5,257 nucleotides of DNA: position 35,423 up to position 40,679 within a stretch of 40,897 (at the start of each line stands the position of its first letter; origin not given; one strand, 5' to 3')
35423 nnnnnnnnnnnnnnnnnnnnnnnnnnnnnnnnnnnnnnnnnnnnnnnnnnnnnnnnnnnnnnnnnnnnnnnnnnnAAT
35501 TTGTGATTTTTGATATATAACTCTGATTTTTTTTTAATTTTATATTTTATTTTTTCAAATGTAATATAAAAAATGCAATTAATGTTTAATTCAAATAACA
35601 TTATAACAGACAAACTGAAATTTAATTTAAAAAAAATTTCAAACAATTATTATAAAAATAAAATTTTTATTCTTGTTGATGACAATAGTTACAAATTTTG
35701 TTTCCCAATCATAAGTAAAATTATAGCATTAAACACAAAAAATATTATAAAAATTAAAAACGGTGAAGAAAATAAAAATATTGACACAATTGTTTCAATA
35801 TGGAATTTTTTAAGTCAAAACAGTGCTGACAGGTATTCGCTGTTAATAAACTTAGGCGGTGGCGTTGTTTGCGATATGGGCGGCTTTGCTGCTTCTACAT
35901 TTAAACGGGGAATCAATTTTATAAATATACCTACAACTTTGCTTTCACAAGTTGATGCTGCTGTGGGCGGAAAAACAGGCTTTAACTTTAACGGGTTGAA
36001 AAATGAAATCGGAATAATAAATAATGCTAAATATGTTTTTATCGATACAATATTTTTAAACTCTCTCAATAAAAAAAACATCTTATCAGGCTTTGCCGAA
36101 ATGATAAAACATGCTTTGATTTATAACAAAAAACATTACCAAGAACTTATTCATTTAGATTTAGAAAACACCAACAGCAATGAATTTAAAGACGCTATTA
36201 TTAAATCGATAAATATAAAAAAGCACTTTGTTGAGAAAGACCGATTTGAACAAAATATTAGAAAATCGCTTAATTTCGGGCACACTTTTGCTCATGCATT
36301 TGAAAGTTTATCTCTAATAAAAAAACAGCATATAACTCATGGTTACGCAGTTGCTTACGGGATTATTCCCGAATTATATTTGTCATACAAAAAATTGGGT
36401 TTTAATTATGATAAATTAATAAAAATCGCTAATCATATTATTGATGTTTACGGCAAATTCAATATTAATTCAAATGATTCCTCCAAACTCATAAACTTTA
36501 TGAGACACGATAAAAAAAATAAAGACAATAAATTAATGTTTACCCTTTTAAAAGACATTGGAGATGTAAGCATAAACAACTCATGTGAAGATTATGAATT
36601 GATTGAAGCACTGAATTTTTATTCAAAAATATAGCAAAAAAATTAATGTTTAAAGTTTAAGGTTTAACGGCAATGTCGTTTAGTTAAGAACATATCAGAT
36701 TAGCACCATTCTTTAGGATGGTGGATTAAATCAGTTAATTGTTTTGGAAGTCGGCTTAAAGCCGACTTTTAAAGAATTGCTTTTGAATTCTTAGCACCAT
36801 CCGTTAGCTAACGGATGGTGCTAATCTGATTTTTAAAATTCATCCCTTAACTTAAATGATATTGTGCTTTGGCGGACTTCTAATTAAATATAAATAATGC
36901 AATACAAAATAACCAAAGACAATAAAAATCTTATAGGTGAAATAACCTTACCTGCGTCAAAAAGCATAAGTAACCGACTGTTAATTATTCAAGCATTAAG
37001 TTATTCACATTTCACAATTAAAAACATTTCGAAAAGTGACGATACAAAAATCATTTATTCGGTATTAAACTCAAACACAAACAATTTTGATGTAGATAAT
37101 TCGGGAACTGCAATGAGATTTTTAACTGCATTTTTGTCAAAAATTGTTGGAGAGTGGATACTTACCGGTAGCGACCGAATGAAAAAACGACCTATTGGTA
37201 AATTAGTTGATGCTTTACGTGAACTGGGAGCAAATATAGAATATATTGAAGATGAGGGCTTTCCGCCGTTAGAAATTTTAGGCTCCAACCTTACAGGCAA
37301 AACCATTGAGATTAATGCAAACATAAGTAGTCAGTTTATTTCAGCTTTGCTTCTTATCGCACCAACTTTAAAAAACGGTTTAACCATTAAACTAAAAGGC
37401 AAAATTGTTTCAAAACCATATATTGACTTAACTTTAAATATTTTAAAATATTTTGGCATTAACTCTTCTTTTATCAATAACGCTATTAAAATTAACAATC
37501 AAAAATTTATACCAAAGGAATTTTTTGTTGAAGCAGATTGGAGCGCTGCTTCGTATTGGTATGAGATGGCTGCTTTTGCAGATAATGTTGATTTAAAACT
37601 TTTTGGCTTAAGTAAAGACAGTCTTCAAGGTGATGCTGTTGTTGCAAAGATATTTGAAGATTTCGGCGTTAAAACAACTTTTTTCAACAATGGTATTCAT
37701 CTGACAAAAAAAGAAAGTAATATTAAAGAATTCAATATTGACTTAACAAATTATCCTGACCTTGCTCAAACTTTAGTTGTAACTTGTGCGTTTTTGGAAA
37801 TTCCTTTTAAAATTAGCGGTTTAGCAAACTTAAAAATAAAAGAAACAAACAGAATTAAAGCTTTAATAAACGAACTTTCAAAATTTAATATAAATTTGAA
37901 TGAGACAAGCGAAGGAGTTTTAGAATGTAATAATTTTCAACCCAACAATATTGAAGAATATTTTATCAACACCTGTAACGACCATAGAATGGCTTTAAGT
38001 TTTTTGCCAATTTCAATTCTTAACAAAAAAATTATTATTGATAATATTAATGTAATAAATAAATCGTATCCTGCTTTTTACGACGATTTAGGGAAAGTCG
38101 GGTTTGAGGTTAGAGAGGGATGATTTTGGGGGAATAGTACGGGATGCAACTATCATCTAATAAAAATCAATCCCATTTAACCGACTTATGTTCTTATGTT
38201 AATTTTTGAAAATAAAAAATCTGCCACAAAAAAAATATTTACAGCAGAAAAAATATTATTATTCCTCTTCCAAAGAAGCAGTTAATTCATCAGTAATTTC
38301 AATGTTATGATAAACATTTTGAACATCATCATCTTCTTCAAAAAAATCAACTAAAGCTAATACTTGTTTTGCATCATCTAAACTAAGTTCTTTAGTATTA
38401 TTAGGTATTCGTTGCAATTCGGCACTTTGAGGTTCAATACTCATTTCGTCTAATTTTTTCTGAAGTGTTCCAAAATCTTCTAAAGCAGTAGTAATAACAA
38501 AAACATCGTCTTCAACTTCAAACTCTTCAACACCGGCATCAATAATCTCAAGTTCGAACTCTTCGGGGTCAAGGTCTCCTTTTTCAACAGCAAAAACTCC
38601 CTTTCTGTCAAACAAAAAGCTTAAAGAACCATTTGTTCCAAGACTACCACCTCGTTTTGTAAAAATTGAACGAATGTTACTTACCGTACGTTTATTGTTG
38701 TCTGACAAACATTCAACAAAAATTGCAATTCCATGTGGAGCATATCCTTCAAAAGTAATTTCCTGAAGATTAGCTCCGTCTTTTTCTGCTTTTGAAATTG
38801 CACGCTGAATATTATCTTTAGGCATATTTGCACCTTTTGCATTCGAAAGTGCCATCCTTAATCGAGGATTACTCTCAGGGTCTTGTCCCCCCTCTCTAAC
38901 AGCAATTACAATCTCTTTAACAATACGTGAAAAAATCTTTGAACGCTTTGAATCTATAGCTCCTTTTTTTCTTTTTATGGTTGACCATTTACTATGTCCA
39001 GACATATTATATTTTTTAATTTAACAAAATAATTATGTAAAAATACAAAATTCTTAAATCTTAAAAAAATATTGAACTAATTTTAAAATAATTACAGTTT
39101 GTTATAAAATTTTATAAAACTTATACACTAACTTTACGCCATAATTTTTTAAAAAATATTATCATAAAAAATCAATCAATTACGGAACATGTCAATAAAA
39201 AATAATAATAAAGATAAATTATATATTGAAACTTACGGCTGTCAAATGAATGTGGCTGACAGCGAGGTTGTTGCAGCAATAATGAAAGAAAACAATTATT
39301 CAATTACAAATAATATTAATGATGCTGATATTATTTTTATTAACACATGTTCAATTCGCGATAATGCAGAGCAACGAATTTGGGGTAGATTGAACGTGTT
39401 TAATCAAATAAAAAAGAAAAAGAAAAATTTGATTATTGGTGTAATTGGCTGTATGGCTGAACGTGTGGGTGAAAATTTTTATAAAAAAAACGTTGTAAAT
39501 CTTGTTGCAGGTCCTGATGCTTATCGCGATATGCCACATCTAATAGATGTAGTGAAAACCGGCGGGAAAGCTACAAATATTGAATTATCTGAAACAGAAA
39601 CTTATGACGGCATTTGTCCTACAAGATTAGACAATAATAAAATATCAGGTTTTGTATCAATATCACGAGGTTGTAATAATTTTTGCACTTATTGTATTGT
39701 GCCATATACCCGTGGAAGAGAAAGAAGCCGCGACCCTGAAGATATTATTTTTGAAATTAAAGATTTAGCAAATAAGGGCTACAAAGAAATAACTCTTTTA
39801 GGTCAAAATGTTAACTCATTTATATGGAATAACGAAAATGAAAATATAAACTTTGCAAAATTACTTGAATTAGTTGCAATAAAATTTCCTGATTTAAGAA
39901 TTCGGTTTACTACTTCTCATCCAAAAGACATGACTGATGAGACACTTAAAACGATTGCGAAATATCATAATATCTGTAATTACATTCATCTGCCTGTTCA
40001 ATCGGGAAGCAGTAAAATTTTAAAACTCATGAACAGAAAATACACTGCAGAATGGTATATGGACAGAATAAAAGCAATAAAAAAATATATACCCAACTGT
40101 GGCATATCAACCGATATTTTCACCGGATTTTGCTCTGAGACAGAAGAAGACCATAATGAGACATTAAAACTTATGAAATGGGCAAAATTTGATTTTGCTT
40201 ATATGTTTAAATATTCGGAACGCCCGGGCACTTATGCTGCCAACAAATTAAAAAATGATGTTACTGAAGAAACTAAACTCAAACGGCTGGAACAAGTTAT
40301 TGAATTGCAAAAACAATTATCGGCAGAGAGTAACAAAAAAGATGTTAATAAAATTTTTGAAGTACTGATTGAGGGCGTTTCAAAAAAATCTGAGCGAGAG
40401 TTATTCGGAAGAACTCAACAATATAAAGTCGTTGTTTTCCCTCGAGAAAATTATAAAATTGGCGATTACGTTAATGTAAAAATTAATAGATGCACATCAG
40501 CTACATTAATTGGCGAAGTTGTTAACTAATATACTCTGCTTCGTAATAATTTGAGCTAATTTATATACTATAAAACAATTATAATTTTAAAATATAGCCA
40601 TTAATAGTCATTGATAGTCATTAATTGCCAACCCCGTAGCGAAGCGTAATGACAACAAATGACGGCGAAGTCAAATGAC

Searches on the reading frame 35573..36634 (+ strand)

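Call 30: search_protein_families(library=pfam, proteins=[window:35573-36634:+])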
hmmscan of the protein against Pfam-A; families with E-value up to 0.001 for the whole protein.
window:35573-36634:+ (353 aa): 3 families
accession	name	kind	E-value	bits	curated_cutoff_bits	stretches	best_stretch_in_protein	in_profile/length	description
PF01761.26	DHQ_synthase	-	1.5e-40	137.9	24.2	1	59-170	2-113/115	3-dehydroquinate synthase N-terminal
PF24621.2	DHQS_C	-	8.4e-33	113.8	27.6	1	173-316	1-144/144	3-dehydroquinate synthase C-terminal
PF13685.12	Fe-ADH_2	-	9e-05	23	28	1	25-123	16-108/149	Iron-containing alcohol dehydrogenase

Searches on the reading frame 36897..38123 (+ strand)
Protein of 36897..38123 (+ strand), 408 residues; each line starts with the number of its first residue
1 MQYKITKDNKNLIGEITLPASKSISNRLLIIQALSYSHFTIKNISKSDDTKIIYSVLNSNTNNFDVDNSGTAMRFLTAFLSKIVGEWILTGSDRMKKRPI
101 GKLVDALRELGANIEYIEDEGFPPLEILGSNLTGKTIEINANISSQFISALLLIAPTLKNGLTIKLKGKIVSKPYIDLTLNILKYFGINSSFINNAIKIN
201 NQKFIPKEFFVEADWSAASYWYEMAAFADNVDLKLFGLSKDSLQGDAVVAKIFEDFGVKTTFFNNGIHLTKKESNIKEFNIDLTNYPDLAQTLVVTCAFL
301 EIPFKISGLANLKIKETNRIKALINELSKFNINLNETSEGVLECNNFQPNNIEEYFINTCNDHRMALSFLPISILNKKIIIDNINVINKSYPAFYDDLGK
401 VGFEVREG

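Call 30: search_protein_families(library=pfam, proteins=[window:36897-38123:+])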
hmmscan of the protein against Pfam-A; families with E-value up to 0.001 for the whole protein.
window:36897-38123:+ (408 aa): 1 family
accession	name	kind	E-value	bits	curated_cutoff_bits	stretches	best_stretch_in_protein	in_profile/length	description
PF00275.25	EPSP_synthase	-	2.1e-83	280.8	22.8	2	61-398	83-417/417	EPSP synthase (3-phosphoshikimate 1-carboxyvinyltransferase)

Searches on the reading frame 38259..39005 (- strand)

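Call 30: search_protein_families(library=pfam, proteins=[window:38259-39005:-])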
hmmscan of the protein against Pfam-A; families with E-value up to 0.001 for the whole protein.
window:38259-39005:- (248 aa): 2 families
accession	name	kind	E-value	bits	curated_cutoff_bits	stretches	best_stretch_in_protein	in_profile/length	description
PF01709.26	Transcrip_reg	-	5.1e-55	186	27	1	81-235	2-160/160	TACO1/YebC second and third domain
PF20772.2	TACO1_YebC_N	-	1.5e-31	109.1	36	1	5-75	1-72/73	TACO1/YebC protein N-terminal domain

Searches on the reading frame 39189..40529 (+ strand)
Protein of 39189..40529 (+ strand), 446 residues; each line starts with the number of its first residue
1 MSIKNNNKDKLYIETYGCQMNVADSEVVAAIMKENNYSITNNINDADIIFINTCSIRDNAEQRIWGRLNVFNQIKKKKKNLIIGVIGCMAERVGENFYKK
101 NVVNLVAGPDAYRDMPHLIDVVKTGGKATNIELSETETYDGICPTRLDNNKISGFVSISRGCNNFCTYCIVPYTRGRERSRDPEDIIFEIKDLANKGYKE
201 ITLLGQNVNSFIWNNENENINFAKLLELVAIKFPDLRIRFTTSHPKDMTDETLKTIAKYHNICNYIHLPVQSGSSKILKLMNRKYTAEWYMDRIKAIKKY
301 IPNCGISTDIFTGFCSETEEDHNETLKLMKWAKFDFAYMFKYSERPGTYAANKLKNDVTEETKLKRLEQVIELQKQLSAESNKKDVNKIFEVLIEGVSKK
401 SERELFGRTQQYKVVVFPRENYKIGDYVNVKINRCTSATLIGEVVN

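Call 30: search_protein_families(library=pfam, proteins=[window:39189-40529:+])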
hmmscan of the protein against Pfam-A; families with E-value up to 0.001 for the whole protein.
window:39189-40529:+ (446 aa): 4 families
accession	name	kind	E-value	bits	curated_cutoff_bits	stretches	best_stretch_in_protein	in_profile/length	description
PF04055.27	Radical_SAM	-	1.4e-31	110.4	29.5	1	156-328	1-165/166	Radical SAM superfamily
PF00919.26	UPF0004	-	5.3e-29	100.6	27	1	10-108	1-98/98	Uncharacterized protein family UPF0004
PF01938.26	TRAM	-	7.9e-14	51.7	21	1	384-445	2-61/61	TRAM domain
PF18693.7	TRAM_2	-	0.00035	21.1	27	0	388-445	3-63/63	TRAM domain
